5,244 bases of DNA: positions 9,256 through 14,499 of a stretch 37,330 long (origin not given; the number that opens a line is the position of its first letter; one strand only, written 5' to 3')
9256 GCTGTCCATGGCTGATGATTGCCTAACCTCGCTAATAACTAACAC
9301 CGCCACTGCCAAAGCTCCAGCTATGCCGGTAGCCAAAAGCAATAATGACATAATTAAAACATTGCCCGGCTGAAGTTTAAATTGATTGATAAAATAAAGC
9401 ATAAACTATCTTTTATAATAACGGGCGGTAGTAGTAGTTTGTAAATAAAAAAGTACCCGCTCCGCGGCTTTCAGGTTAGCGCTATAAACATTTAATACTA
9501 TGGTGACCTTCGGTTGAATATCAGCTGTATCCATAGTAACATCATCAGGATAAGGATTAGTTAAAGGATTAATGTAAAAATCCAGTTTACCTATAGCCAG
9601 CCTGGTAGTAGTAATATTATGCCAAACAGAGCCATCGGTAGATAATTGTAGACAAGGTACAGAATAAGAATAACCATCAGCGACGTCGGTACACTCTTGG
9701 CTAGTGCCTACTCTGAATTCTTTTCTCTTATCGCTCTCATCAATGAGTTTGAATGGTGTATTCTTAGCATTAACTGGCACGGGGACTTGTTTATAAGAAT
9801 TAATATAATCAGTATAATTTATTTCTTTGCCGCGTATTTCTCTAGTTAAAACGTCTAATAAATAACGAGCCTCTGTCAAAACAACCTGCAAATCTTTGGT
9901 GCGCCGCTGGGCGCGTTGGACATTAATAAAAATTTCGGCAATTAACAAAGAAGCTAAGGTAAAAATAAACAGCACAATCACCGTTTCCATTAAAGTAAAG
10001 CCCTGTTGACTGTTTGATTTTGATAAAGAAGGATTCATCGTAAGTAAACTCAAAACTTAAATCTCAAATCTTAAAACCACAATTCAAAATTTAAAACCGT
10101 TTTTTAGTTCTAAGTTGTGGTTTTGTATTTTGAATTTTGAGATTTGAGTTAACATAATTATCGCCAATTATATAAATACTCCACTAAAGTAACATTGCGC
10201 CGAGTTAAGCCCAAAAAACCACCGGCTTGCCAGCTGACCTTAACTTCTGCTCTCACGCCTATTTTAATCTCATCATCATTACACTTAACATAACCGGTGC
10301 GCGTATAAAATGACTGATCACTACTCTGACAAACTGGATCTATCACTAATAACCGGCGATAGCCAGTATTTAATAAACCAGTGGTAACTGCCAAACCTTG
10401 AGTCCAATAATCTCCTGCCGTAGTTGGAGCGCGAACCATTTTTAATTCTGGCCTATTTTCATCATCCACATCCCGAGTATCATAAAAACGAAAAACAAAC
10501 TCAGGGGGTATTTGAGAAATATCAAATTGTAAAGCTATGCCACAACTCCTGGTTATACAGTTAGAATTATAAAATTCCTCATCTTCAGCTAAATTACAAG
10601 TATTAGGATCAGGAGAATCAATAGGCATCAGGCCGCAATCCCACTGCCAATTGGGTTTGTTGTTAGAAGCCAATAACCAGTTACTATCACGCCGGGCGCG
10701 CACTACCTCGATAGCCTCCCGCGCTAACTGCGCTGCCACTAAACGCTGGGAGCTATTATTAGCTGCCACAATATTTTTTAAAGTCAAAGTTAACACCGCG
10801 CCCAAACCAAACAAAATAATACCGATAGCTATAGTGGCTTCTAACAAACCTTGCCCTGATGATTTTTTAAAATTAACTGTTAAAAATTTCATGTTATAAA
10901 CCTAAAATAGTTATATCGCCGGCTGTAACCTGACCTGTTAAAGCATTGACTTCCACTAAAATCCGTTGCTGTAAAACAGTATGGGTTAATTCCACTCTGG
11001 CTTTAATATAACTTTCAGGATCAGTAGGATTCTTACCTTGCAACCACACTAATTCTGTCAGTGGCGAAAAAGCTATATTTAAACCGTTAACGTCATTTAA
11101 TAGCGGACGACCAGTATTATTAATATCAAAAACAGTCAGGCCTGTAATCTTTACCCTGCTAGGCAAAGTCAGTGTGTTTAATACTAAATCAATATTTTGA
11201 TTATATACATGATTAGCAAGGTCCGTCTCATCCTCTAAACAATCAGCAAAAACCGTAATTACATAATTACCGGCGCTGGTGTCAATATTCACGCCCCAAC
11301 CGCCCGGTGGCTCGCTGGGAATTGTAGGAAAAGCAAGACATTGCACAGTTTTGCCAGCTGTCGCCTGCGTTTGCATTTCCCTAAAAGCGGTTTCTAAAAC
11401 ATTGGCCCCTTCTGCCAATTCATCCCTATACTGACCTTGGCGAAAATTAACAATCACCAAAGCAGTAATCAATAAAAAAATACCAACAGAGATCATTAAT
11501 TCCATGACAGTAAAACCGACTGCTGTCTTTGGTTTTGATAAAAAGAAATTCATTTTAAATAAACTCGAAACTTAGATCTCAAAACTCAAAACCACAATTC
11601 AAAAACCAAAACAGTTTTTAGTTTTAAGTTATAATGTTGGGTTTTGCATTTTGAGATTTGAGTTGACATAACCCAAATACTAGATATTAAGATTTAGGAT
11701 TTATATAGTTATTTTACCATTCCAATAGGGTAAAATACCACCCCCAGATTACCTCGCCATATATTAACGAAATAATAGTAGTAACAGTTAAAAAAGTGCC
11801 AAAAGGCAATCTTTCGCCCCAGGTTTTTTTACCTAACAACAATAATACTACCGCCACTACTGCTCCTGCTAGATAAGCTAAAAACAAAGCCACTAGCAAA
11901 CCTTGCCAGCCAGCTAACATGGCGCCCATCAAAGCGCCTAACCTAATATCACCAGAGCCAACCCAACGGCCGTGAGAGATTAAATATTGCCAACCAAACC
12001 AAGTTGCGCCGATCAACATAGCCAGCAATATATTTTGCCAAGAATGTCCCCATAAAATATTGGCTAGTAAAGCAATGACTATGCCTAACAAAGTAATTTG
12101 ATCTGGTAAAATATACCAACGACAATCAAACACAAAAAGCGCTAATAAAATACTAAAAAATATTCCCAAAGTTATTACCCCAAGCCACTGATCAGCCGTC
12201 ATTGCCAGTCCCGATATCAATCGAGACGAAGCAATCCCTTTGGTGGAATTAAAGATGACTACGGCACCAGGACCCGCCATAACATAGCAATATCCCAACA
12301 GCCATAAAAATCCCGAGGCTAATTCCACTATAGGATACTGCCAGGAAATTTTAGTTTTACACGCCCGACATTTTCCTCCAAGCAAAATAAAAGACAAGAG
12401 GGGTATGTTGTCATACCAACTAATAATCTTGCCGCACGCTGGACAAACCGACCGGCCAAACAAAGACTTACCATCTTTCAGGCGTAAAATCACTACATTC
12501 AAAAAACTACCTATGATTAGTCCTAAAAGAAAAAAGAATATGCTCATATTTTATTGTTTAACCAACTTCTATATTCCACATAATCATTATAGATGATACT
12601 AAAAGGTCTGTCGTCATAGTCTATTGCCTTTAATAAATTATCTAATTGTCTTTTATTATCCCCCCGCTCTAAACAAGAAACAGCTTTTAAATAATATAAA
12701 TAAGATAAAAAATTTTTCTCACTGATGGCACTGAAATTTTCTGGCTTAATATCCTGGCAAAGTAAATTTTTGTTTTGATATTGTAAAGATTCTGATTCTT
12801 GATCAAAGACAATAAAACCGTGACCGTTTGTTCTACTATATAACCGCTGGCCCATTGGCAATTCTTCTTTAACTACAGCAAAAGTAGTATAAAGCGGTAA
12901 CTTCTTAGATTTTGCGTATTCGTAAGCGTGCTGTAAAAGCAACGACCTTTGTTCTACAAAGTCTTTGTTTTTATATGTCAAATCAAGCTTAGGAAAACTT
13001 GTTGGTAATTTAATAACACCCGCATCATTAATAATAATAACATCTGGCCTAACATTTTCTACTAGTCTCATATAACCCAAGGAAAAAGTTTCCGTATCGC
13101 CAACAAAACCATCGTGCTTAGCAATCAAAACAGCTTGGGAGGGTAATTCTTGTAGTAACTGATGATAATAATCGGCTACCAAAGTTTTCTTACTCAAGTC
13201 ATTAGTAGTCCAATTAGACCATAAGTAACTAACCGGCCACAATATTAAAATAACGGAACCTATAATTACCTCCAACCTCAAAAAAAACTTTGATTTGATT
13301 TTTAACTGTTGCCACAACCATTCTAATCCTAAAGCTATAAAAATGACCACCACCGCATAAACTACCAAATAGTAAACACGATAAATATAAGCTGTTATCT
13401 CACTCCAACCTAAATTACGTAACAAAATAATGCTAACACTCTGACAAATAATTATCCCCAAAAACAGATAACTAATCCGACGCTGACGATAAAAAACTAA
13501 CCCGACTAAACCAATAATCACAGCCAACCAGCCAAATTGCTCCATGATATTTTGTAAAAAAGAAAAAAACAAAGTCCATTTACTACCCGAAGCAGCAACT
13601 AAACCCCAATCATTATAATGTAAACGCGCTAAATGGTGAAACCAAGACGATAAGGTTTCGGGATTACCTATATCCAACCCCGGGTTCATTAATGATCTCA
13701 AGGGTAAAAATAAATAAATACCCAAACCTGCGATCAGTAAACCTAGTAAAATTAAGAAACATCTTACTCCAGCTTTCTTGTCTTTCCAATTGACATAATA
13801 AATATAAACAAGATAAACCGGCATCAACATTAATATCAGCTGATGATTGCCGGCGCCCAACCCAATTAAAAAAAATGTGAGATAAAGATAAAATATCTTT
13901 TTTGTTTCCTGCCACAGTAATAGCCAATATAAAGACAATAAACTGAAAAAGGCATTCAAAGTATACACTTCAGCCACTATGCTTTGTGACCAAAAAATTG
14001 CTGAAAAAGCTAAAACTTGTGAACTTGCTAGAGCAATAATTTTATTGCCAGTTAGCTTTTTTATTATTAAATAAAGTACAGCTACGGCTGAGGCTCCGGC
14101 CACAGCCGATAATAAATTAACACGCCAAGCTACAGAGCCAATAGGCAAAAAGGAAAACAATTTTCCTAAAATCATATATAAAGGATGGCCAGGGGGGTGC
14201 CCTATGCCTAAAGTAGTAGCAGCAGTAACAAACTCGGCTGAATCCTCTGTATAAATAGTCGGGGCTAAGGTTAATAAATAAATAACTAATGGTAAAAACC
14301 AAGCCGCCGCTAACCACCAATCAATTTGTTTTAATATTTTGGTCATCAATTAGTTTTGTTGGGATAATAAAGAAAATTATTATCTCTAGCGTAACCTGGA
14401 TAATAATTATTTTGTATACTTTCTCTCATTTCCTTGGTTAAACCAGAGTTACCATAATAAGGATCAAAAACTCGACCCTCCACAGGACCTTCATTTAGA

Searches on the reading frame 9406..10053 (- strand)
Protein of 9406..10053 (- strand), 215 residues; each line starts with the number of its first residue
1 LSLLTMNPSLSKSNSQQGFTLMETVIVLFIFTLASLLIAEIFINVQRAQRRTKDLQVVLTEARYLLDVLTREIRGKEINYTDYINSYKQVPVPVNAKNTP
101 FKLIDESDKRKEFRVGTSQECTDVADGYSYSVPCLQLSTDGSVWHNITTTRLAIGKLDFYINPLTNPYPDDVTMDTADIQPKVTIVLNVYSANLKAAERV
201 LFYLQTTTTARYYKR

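Call 14: search_protein_families(library=pfam, proteins=[window:9406-10053:-], max_evalue=0.001)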
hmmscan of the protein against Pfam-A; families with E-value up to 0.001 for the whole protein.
window:9406-10053:- (215 aa): 1 family
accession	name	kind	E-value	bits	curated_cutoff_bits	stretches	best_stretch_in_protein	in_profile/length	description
PF07963.17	N_methyl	-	1.8e-05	24.6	21.2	1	14-38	2-26/27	Prokaryotic N-terminal methylation motif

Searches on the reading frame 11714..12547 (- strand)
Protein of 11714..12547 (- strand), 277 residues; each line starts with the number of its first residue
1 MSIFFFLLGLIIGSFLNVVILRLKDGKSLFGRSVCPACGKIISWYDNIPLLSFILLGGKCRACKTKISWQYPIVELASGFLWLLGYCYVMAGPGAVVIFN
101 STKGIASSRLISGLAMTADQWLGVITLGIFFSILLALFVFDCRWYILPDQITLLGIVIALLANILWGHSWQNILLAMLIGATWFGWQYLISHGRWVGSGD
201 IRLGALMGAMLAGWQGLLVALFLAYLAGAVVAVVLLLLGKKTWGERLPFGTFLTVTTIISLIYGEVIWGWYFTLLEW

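Call 14: search_protein_families(library=pfam, proteins=[window:11714-12547:-], max_evalue=0.001)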
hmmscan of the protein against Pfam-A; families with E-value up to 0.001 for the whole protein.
window:11714-12547:- (277 aa): 2 families
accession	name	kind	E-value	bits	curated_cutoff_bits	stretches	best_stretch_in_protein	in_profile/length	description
PF06750.18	A24_N_bact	-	5.6e-31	106.9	23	1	7-86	1-81/84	Bacterial Peptidase A24 N-terminal domain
PF01478.23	Peptidase_A24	-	5.7e-11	43.2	26.5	1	129-233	2-104/104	Type IV leader peptidase family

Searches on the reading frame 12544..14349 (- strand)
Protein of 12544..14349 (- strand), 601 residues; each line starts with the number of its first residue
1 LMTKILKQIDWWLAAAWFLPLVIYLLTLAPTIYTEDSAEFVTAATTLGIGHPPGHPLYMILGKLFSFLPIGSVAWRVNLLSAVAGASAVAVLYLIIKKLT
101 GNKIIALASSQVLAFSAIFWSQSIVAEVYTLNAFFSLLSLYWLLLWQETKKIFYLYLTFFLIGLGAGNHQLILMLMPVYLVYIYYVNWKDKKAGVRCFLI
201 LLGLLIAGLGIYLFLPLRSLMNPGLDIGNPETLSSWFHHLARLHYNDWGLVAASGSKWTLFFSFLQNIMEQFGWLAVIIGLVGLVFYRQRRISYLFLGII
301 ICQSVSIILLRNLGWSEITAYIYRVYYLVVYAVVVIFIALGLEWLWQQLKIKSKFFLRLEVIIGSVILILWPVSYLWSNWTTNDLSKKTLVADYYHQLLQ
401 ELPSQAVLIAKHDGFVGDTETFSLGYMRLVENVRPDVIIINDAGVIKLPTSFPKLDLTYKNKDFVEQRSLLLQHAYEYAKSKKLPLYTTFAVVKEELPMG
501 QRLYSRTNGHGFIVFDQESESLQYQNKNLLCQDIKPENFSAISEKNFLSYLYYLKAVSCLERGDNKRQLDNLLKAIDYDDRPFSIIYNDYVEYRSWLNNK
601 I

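Call 13: search_protein_families(library=pfam, proteins=[window:12544-14349:-], max_evalue=0.001)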
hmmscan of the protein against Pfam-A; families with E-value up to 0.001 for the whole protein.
window:12544-14349:- (601 aa): 3 families
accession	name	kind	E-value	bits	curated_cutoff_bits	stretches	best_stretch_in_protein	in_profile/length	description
PF11028.14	TMEM260-like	-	3.9e-36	124.9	24.2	1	36-190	1-177/179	Protein O-mannosyl-transferase TMEM260-like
PF13231.12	PMT_2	-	1.3e-07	32.4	26.1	1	66-206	14-149/160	Dolichyl-phosphate-mannose-protein mannosyltransferase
PF02366.24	PMT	-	0.00089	19.3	22.7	1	74-185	82-199/245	Dolichyl-phosphate-mannose-protein mannosyltransferase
